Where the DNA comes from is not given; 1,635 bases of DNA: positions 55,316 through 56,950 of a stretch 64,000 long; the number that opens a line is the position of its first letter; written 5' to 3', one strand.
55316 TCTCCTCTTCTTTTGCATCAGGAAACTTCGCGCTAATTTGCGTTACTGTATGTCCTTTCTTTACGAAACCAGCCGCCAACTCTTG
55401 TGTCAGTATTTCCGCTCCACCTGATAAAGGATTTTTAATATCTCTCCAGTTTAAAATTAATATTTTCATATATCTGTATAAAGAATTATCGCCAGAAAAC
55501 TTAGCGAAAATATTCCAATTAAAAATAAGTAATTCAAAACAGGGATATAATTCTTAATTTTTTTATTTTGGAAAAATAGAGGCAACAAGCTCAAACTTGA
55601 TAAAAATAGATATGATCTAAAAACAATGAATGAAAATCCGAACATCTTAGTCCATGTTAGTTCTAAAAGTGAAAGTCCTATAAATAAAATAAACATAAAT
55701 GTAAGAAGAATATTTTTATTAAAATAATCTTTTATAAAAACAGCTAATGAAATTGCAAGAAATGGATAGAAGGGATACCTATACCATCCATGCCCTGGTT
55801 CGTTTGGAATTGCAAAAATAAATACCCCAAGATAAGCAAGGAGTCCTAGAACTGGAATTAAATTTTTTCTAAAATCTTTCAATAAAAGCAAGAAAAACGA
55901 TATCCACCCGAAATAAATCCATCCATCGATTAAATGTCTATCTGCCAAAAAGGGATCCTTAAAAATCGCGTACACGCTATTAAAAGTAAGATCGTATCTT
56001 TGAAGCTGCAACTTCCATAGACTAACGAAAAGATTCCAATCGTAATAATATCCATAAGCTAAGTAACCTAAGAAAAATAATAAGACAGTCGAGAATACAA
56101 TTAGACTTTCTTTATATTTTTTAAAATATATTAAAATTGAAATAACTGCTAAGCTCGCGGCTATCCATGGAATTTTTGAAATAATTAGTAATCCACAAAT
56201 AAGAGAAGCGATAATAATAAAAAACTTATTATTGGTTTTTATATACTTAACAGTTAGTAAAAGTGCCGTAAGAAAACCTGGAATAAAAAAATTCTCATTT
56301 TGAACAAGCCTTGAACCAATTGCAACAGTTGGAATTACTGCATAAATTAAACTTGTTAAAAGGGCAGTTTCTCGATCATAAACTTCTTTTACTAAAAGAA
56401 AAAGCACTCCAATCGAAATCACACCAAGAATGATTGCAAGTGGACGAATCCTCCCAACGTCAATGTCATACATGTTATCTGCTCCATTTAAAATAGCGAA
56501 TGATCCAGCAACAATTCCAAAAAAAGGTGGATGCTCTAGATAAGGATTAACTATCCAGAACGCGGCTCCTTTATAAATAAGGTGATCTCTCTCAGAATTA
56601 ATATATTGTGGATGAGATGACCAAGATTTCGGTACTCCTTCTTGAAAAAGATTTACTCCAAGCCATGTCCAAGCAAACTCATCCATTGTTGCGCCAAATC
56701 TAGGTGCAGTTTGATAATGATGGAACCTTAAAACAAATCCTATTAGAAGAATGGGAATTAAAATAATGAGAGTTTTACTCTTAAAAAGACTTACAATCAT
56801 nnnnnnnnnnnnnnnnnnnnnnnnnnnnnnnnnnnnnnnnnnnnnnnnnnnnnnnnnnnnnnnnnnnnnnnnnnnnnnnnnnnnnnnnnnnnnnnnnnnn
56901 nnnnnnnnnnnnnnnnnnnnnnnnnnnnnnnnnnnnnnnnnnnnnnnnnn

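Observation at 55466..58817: Three-gene extracytoplasmic glycosylation module: Wzx-type flippase, DPM-synthase-like GT2, PMT/ArnT-like GT-C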

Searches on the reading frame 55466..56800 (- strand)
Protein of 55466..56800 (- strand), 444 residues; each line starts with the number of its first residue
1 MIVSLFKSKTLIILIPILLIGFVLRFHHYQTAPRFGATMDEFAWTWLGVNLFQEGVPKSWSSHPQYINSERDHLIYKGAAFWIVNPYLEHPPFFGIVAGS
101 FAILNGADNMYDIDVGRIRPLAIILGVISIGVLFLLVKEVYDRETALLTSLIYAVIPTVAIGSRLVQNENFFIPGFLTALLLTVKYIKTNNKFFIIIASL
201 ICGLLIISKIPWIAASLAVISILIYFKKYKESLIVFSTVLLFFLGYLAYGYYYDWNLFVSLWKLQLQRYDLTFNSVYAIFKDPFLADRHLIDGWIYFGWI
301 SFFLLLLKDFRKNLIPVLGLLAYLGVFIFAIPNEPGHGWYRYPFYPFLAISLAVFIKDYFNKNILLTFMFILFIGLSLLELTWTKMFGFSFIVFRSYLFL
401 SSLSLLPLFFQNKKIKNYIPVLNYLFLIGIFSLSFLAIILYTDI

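Call 3: search_protein_families(library=pfam, proteins=[window:55466-56800:-], max_evalue=0.01)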
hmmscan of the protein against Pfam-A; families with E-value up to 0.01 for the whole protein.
window:55466-56800:- (444 aa): 1 family
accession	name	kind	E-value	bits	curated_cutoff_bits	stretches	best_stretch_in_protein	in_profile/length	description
PF13231.12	PMT_2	-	2.2e-12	47.9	26.1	1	117-242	23-150/160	Dolichyl-phosphate-mannose-protein mannosyltransferase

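Call 4: search_protein_families(library=ncbifam, proteins=[window:55466-56800:-], max_evalue=0.01)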
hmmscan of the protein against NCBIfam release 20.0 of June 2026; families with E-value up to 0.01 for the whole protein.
window:55466-56800:- (444 aa): 0 families

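Call 16: search_solved_structures(query=window:55466-56800:-, max_evalue=10, show_alignments=3)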
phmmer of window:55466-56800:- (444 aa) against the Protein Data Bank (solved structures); distinct sequences matched with E-value up to 10: 0.

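Call 18: find_homologous_proteins(query=window:55466-56800:-, max_evalue=0.00001)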
Query window:55466-56800:- (444 aa): 581 proteins with E <= 0.00001 among 8000 candidates; the best 120 are listed.
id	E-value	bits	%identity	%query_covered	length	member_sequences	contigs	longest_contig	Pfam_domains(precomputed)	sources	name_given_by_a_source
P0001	9.3e-286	966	100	100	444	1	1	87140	PF13231.13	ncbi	-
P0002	2.9e-254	862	86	100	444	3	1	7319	PF13231.13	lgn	-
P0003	1.5e-242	824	82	100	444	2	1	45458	PF13231.13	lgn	-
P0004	1.7e-240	817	82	100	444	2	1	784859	PF13231.13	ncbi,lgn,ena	-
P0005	2.2e-236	803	82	100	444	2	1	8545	PF13231.13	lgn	-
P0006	1.4e-235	801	79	100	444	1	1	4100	PF13231.13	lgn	-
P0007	3.0e-219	747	74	100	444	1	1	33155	PF13231.13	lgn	-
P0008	9.8e-217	739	72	100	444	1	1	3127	PF13231.13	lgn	-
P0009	1.8e-207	708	70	100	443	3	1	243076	PF13231.13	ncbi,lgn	-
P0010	5.8e-184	631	66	90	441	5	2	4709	PF02366.25,PF13231.13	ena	-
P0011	1.2e-182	626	66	89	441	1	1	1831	PF13231.13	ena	-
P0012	8.8e-182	623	63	95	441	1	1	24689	PF13231.13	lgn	-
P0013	3.1e-179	615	63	94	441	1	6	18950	PF02366.25,PF13231.13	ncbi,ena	-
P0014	3.8e-179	615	62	99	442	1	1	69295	PF13231.13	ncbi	-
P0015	4.7e-179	614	63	95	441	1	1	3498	PF13231.13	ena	-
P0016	6.6e-179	614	63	98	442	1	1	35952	PF13231.13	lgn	-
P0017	1.0e-178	613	63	95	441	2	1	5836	PF13231.13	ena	-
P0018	1.7e-178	613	63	99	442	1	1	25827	PF13231.13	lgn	-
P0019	1.0e-177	610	62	95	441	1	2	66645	PF13231.13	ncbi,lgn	-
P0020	3.5e-176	605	61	98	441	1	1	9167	PF13231.13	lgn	-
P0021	4.2e-175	601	62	100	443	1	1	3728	PF13231.13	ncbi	-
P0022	2.5e-174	599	61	99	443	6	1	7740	PF13231.13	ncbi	-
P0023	3.1e-174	599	61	100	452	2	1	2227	PF13231.13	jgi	jgi:4-amino-4-deoxy-L-arabinose transferase-like glycosyltransferase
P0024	4.2e-174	598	61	100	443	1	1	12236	PF13231.13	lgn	-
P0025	4.1e-173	595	63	95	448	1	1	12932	PF13231.13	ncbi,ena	-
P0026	4.7e-172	591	61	100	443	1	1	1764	PF13231.13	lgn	-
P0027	5.4e-172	591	61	100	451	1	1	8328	PF13231.13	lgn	-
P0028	1.1e-171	590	62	95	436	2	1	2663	PF13231.13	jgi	-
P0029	1.9e-171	589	60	100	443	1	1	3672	PF02366.25,PF13231.13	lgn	-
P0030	3.5e-171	588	63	94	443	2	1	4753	PF13231.13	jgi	jgi:4-amino-4-deoxy-L-arabinose transferase-like glycosyltransferase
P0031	3.1e-170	585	61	100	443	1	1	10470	PF13231.13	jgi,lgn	-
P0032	1.2e-168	580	61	98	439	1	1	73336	PF02366.25,PF13231.13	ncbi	-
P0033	1.6e-166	573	64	86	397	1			PF13231.13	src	-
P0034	2.9e-166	572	60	100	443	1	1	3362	PF13231.13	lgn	-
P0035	1.1e-165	570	58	98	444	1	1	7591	PF13231.13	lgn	-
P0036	4.2e-164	565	59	98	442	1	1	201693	PF02366.25,PF13231.13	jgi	-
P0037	1.0e-160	554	58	100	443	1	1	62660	PF13231.13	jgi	-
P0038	2.1e-160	553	58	100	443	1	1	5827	PF13231.13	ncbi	-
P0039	4.5e-160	552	57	100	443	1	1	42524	PF13231.13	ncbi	-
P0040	4.5e-159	549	57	100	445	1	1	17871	PF13231.13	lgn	-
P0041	3.2e-158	546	58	95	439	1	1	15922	PF13231.13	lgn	-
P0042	7.0e-157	541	56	100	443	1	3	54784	PF13231.13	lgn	-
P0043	1.1e-155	537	57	99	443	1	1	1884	PF13231.13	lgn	-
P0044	2.0e-155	537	57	97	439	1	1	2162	PF13231.13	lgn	-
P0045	2.3e-155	536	57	94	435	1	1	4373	PF13231.13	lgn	-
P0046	8.3e-155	535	55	99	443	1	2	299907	PF13231.13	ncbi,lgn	-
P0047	5.8e-154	532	56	95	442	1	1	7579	PF13231.13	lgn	-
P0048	2.0e-153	530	57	94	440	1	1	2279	PF13231.13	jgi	jgi:4-amino-4-deoxy-L-arabinose transferase-like glycosyltransferase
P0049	7.4e-153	528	57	99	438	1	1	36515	PF13231.13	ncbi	-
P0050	2.7e-152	526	55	97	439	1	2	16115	PF13231.13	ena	-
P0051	2.7e-152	526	55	94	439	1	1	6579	PF13231.13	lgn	-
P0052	6.2e-152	525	56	98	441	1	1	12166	PF13231.13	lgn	-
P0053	1.2e-151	524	55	98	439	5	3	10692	PF13231.13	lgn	-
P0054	3.7e-151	522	55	94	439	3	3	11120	PF13231.13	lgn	-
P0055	3.8e-151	522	61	87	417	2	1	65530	PF13231.13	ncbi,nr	ncbi:MAG TPA: glycosyltransferase family 39 protein [Patescibacteria group bacterium]|nr:glycosyltra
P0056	4.5e-151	522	55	100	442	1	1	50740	PF02366.25,PF13231.13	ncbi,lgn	-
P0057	5.9e-151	522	54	98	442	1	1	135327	PF13231.13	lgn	-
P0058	9.9e-151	521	55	95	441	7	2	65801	PF13231.13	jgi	jgi:4-amino-4-deoxy-L-arabinose transferase-like glycosyltransferase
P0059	1.0e-150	521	56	98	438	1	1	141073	PF13231.13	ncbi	-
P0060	1.2e-150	521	55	94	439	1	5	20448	PF13231.13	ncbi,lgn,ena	-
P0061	1.3e-150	521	57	94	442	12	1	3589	PF13231.13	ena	-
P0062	1.3e-150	521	56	94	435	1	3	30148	PF13231.13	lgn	-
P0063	1.6e-150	520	57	95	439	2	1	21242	PF13231.13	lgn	-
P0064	2.3e-150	520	55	97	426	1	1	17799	PF13231.13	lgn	-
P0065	2.7e-150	520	55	98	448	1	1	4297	PF13231.13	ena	-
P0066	4.8e-150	519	55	94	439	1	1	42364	PF13231.13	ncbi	-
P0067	5.3e-150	519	55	99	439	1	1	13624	PF13231.13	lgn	-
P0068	5.5e-150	519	56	96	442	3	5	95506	PF02366.25,PF13231.13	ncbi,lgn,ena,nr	ncbi:MAG TPA: glycosyltransferase family 39 protein [Patescibacteria group bacterium]|nr:glycosyltra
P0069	9.3e-150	518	57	93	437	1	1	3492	PF13231.13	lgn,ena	-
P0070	1.1e-149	518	57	94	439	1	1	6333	PF13231.13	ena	-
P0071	1.5e-149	517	55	94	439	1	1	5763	PF13231.13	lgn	-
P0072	2.0e-149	517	57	88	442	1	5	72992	PF13231.13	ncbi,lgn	-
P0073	2.2e-149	517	53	100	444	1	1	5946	PF13231.13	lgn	-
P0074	2.4e-149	517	56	96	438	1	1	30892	PF13231.13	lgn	-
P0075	2.7e-149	516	55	97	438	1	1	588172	PF13231.13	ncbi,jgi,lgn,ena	-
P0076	2.9e-149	516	54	99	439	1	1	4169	PF13231.13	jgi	jgi:4-amino-4-deoxy-L-arabinose transferase-like glycosyltransferase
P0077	8.3e-149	515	55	95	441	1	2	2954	PF13231.13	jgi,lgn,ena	-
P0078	2.6e-148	513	55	93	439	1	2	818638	PF13231.13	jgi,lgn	jgi:4-amino-4-deoxy-L-arabinose transferase-like glycosyltransferase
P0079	2.8e-148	513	55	95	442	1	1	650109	PF13231.13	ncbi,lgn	-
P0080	7.2e-148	512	54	94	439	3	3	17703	PF13231.13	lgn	-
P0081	7.4e-148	512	55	95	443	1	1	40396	PF13231.13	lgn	-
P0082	7.7e-148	512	56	95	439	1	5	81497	PF13231.13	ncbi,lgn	-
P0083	1.1e-147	511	54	99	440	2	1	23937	PF13231.13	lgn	-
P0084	2.4e-147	510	56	97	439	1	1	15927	PF13231.13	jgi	-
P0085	2.9e-147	510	55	94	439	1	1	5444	PF13231.13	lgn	-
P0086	3.7e-147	509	55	95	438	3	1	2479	PF13231.13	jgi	jgi:4-amino-4-deoxy-L-arabinose transferase-like glycosyltransferase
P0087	3.7e-147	509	54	98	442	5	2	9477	PF13231.13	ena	-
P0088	4.8e-147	509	56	95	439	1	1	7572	PF13231.13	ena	-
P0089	4.9e-147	509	55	95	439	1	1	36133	PF13231.13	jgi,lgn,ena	-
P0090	5.4e-147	509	53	95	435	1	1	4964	PF13231.13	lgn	-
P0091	6.3e-147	509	53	94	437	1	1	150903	PF13231.13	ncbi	-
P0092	7.9e-147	508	58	84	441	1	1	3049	PF13231.13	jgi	-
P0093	8.7e-147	508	52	100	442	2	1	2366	PF02366.25,PF13231.13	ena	-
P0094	1.4e-146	507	52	94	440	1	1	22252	PF13231.13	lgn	-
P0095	1.5e-146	507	54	99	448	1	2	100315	PF13231.13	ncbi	-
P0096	1.8e-146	507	54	100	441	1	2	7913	PF13231.13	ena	-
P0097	2.0e-146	507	53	99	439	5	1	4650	PF13231.13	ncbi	-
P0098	2.3e-146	507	54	95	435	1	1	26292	PF13231.13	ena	-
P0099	2.8e-146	506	54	98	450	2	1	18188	PF13231.13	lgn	-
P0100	3.4e-146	506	54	94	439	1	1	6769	PF13231.13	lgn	-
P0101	4.0e-146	506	53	94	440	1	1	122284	PF13231.13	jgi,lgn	jgi:hypothetical protein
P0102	4.0e-146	506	55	95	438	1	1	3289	PF13231.13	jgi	jgi:4-amino-4-deoxy-L-arabinose transferase-like glycosyltransferase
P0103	4.9e-146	506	54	93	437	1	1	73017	PF13231.13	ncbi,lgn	-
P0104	6.9e-146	505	54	96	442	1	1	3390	PF13231.13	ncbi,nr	ncbi:MAG: glycosyltransferase family 39 protein [Actinobacteria bacterium]|nr:glycosyltransferase fa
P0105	7.6e-146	505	53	94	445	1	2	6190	PF13231.13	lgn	-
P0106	8.3e-146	505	54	95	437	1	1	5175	PF13231.13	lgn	-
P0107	9.3e-146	505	54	95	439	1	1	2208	PF13231.13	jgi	jgi:4-amino-4-deoxy-L-arabinose transferase-like glycosyltransferase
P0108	1.1e-145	505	54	95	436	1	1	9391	PF13231.13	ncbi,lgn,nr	ncbi:MAG: glycosyltransferase family 39 protein [Patescibacteria group bacterium]|nr:glycosyltransfe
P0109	1.2e-145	504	54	97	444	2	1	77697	PF13231.13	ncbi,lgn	-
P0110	1.4e-145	504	53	94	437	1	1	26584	PF13231.13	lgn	-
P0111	1.8e-145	504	54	94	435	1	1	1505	PF13231.13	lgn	-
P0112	2.2e-145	503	53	99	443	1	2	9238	PF13231.13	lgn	-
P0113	2.4e-145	503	55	96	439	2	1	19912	PF13231.13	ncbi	-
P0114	2.5e-145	503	55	96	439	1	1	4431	PF13231.13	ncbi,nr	ncbi:MAG TPA: glycosyltransferase family 39 protein [Candidatus Sulfotelmatobacter sp.]|nr:glycosylt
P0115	2.6e-145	503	53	99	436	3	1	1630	PF13231.13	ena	-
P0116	4.6e-145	502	53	94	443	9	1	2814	PF13231.13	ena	-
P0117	5.5e-145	502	54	96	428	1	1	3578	PF13231.13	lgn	-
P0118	6.4e-145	502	54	93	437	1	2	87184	PF13231.13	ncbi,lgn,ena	-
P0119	7.7e-145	502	54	94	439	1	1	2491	PF13231.13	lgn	-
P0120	8.8e-145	501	55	96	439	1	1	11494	PF13231.13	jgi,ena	-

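Call 24: find_related_loci(query=A1, collection=genome_contigs, flank=10000)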
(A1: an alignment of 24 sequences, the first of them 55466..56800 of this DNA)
Query A1 (444 aa) in genome_contigs; peptide patterns used: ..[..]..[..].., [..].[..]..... (x = any residue, [..] = any of these).
201 stretches matched a pattern; 78 encode a relative of the query (tblastn E <= 1e-3); 76 distinct loci.
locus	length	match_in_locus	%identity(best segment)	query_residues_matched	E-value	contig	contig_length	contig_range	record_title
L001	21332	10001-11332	79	1-444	0e+0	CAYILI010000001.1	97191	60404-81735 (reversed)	MAG TPA_asm: uncultured Gammaproteobacteria bacterium isolate ERP119705_co22_367 genome assembly, contig: NODE_95_length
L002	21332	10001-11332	82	1-444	0e+0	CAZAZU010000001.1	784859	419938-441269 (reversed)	MAG TPA_asm: uncultured Gammaproteobacteria bacterium isolate SRP178908_co1_328 genome assembly, contig: NODE_1_length_7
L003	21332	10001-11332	70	1-444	0e+0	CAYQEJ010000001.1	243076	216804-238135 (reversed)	MAG TPA_asm: uncultured Gammaproteobacteria bacterium isolate SRP278252_co2_88 genome assembly, contig: NODE_35_length_2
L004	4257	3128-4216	80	1-363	0e+0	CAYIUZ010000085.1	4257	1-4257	MAG TPA_asm: uncultured Gammaproteobacteria bacterium isolate ERP119705_co5_457 genome assembly, contig: NODE_30196_leng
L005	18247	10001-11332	82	1-444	0e+0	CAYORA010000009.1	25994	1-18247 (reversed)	MAG TPA_asm: uncultured Gammaproteobacteria bacterium isolate SRP170004_co1_164 genome assembly, contig: NODE_2787_lengt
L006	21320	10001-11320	62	4-444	4e-174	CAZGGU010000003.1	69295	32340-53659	MAG TPA_asm: uncultured Gammaproteobacteria bacterium isolate SRP292972_co1_102 genome assembly, contig: NODE_300_length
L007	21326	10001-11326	57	1-443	1e-165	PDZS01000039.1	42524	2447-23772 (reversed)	MAG: Deltaproteobacteria bacterium YD0425bin51 scaffold39, whole genome shotgun sequence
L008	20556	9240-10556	60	4-443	4e-162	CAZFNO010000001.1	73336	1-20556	MAG TPA_asm: uncultured Gammaproteobacteria bacterium isolate binchicken_co134_351 genome assembly, contig: NODE_827_len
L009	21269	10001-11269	56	17-443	1e-155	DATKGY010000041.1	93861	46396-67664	MAG TPA_asm: Patescibacteria group bacterium isolate SMAG_U14563 k141_66149, whole genome shotgun sequence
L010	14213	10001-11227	60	7-417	1e-154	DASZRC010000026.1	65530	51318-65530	MAG TPA_asm: Patescibacteria group bacterium isolate SMAG_U6014 k141_752773, whole genome shotgun sequence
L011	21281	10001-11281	55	12-443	5e-154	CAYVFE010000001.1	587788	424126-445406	MAG TPA_asm: uncultured Gammaproteobacteria bacterium isolate binchicken_co173_433 genome assembly, contig: NODE_6_lengt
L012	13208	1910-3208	57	5-443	8e-152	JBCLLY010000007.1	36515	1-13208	Candidatus Levyibacteriota bacterium isolate SLM_LV1_02b-C10 Node_7_length_36515_cov_38.580033, whole genome shotgun seq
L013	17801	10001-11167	57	25-415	4e-151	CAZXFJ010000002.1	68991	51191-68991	MAG TPA_asm: uncultured Gammaproteobacteria bacterium isolate SRP292972_co1_15 genome assembly, contig: NODE_304_length_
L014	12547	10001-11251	55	25-443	4e-151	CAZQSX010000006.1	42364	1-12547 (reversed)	MAG TPA_asm: uncultured Gammaproteobacteria bacterium isolate SRP342105_co2_380 genome assembly, contig: NODE_824_length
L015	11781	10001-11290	54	12-443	3e-150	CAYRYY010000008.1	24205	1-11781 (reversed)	MAG TPA_asm: uncultured Gammaproteobacteria bacterium isolate SRP286056_co1_491 genome assembly, contig: NODE_2381_lengt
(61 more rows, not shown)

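Call 29: predict_structure(alignment_id=A1)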
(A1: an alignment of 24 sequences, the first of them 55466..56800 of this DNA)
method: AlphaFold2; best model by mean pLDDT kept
length: 444 residues; sequences in the alignment: 24
mean_pLDDT: 88.0   pTM: 0.89
mean pLDDT of the five models: 88.0, 87.3, 86.9, 85.5, 85.3
residues with pLDDT >= 90: 284; 70-90: 112; 50-70: 36; < 50: 12
segments of 3 or more residues with pLDDT < 50: 1-6, 285-288
pLDDT, mean of each block of 10 residues (from residue 1): 55 95 89 62 90 91 82 79 89 91 93 87 93 97 96 93 72 93 98 98 92 95 98 98 95 93 79 66 53 88 88 94 90 71 92 95 95 94 92 95 94 91 96 94 65
secondary structure, 60 per line:
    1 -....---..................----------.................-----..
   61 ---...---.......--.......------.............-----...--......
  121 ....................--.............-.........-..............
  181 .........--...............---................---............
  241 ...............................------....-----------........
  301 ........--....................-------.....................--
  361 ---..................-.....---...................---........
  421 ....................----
elements in order: H2-5 H9-26 H37-53 E70-76 E79-85 H92-104 H115-140 H143-155 H157-165 H167-189 H192-206 H210-225 H229-271 H278-281 H293-308 H311-330 H338-358 H364-381 H383-387 H391-409 H413-440
